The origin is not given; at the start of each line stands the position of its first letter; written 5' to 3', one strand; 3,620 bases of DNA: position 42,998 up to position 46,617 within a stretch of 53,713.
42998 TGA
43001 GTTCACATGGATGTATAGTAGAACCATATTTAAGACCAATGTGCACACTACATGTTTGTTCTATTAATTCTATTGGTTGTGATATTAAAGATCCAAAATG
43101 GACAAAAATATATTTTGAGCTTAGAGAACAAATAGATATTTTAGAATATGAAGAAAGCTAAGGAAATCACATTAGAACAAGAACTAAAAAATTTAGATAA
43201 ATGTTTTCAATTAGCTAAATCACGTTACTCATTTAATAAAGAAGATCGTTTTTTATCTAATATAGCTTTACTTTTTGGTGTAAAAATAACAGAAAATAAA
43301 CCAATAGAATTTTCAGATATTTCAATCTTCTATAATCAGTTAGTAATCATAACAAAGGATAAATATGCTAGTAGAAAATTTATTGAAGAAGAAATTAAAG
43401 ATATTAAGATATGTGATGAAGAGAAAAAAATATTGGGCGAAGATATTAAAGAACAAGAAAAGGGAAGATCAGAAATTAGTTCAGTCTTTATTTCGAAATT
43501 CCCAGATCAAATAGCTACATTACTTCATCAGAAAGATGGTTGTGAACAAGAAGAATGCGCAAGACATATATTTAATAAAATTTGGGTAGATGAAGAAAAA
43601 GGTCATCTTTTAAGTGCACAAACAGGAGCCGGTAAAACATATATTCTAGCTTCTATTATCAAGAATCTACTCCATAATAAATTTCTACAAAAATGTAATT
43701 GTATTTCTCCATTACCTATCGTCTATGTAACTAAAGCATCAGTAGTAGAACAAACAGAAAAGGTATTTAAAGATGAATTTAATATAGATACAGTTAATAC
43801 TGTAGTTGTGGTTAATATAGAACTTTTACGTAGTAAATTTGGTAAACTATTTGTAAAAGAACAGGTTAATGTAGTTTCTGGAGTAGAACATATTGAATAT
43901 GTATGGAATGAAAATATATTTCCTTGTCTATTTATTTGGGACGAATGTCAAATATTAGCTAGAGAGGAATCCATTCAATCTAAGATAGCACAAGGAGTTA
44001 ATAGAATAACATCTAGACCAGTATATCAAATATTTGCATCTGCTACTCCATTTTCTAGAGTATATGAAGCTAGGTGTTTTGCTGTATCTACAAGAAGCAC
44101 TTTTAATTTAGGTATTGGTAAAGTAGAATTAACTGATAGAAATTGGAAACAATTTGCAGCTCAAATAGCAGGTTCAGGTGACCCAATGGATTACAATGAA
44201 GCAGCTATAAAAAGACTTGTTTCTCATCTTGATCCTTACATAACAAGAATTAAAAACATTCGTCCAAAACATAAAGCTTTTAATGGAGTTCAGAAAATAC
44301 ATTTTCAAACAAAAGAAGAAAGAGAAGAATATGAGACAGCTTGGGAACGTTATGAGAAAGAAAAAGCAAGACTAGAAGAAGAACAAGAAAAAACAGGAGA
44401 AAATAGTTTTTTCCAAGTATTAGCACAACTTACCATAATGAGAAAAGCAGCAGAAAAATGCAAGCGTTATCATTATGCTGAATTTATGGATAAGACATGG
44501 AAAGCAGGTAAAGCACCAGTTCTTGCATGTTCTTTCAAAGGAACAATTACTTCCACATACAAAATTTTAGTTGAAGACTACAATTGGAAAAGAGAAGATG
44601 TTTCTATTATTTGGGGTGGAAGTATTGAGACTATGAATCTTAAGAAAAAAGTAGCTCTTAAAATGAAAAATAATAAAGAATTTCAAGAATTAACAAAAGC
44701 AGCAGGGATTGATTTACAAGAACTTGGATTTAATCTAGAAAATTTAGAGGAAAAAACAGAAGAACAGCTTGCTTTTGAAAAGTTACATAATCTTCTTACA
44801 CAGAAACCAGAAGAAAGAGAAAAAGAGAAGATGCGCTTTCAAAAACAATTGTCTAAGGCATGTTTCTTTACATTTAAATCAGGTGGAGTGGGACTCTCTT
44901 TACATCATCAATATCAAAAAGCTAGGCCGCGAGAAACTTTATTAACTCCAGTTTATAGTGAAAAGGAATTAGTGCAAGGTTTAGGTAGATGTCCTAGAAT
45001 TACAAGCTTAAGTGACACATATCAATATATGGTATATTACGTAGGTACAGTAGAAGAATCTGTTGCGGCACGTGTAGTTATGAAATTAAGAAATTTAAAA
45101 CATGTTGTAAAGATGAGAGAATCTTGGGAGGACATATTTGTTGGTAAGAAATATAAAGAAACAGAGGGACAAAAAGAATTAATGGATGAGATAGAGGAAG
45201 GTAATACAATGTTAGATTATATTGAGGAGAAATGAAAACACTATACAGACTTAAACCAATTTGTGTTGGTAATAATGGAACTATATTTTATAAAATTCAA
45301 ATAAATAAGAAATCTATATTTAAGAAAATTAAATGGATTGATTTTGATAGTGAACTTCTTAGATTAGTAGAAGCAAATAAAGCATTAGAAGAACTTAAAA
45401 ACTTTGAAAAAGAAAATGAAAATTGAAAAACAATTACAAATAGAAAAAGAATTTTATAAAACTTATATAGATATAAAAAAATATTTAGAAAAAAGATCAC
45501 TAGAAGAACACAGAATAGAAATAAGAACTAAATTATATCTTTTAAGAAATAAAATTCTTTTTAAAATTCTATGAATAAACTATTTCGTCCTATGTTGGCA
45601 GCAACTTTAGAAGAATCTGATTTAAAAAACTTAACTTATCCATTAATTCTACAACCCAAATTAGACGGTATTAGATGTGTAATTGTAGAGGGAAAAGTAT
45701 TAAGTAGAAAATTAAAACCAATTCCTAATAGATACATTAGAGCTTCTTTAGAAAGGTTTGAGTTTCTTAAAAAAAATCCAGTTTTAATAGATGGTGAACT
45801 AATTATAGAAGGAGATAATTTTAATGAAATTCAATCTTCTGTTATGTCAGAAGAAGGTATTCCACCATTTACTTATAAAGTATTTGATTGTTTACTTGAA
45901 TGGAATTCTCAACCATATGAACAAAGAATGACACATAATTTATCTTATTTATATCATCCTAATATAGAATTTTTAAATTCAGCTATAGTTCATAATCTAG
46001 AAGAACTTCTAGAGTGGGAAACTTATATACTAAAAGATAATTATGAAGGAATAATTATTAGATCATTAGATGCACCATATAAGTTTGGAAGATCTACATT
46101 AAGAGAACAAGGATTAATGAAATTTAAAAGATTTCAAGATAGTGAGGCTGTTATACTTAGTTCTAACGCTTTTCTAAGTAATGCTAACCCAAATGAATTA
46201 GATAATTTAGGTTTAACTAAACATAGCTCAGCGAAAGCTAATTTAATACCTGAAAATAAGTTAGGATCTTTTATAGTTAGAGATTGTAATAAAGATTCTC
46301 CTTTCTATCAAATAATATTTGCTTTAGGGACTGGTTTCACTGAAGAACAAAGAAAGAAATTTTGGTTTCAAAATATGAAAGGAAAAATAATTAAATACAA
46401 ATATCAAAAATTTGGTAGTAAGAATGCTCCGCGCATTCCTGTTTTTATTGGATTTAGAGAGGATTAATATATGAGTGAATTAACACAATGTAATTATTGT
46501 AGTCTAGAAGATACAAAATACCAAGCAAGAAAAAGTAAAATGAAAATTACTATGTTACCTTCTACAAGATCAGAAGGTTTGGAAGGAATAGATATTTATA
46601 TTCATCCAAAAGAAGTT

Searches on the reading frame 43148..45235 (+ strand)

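Call 15: search_protein_families(library=phrogs, proteins=[window:43148-45235:+])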
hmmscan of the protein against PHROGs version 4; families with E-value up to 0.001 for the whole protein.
window:43148-45235:+ (695 aa): 2 families
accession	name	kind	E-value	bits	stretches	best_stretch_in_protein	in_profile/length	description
phrog_16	-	DNA, RNA and nucleotide metabolism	3.9e-08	33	1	132-303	281-418/986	DNA helicase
phrog_3277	-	DNA, RNA and nucleotide metabolism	0.00044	21.1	0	149-208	9-62/168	DnaC-like helicase loader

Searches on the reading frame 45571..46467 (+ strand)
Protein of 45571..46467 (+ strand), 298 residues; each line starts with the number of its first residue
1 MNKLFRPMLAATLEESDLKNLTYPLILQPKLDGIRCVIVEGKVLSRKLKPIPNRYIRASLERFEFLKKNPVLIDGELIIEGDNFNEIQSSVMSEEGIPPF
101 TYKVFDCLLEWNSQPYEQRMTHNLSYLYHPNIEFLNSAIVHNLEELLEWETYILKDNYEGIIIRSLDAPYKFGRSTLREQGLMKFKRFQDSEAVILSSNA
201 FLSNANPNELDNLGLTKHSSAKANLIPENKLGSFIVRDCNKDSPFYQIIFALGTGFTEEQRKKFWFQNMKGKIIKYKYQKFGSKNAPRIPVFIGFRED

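Call 94: search_protein_families(library=pfam, proteins=[window:45571-46467:+], max_evalue=0.01)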
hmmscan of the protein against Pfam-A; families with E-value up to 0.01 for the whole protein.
window:45571-46467:+ (298 aa): 2 families
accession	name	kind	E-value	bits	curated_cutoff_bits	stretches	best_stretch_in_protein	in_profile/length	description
PF01068.26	DNA_ligase_A_M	-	1.2e-14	55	26.2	1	7-186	1-204/204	ATP dependent DNA ligase domain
PF14743.12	DNA_ligase_OB_2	-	2e-13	50.6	28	1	228-296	7-66/66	DNA ligase OB-like domain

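Call 95: search_protein_families(library=phrogs, proteins=[window:45571-46467:+], max_evalue=0.001)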
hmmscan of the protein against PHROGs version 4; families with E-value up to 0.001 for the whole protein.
window:45571-46467:+ (298 aa): 1 family
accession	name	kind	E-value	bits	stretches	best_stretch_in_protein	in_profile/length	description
phrog_114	-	DNA, RNA and nucleotide metabolism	1.7e-63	216.2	1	2-298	218-500/634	ATP-dependent DNA ligase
